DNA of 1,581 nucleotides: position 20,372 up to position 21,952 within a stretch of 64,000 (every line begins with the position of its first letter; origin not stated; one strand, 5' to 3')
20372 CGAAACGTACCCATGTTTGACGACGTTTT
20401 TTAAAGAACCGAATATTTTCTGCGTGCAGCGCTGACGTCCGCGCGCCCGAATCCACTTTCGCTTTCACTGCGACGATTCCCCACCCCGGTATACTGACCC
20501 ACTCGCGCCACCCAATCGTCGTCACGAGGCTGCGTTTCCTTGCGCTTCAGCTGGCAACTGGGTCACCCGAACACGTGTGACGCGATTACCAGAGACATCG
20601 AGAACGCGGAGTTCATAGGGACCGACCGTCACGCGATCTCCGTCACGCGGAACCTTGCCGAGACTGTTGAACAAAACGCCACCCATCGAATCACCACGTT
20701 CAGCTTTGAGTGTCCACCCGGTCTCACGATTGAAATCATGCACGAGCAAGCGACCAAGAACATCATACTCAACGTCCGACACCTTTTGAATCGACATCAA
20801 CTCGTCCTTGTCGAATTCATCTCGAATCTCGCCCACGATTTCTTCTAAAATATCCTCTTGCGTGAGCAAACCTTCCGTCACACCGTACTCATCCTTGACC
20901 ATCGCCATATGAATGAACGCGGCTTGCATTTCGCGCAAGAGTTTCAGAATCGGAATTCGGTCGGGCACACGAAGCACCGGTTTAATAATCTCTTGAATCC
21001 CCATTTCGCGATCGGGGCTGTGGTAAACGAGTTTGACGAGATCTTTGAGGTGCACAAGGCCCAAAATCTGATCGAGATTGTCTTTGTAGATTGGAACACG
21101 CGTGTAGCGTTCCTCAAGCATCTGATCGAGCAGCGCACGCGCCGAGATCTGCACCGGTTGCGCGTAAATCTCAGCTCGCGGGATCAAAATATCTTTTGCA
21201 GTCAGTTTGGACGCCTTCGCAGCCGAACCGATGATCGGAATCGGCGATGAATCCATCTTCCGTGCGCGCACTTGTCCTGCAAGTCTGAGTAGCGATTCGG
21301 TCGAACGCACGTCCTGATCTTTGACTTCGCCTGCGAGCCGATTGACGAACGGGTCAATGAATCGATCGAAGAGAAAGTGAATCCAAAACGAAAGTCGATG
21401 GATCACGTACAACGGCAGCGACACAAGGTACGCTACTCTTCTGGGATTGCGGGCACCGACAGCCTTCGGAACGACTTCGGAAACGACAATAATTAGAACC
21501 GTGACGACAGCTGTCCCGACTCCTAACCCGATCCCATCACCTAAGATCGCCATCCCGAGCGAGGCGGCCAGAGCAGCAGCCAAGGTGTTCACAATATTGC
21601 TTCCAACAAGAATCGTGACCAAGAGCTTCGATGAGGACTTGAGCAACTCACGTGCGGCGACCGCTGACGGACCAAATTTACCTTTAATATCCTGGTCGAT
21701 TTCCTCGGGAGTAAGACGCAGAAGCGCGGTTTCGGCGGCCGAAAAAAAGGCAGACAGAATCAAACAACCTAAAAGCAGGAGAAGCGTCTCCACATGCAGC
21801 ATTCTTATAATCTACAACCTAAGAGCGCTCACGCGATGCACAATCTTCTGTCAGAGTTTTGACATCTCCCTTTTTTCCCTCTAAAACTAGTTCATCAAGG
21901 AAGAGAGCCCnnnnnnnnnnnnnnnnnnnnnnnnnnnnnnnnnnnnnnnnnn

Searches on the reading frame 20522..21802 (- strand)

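Call 28: search_protein_families(library=pfam, proteins=[window:20522-21802:-], max_evalue=0.00001)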
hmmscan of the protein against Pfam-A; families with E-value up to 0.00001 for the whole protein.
window:20522-21802:- (426 aa): 3 families
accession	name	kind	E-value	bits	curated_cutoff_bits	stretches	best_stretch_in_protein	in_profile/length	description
PF01595.25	CNNM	-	7.9e-35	120.6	28.4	1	9-174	2-167/181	Cyclin M transmembrane N-terminal domain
PF03471.22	CorC_HlyC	-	1.6e-16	60.5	27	1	340-415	2-79/81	Transporter associated domain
PF00571.33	CBS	-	6.3e-11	42.9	24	0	220-259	17-55/57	CBS domain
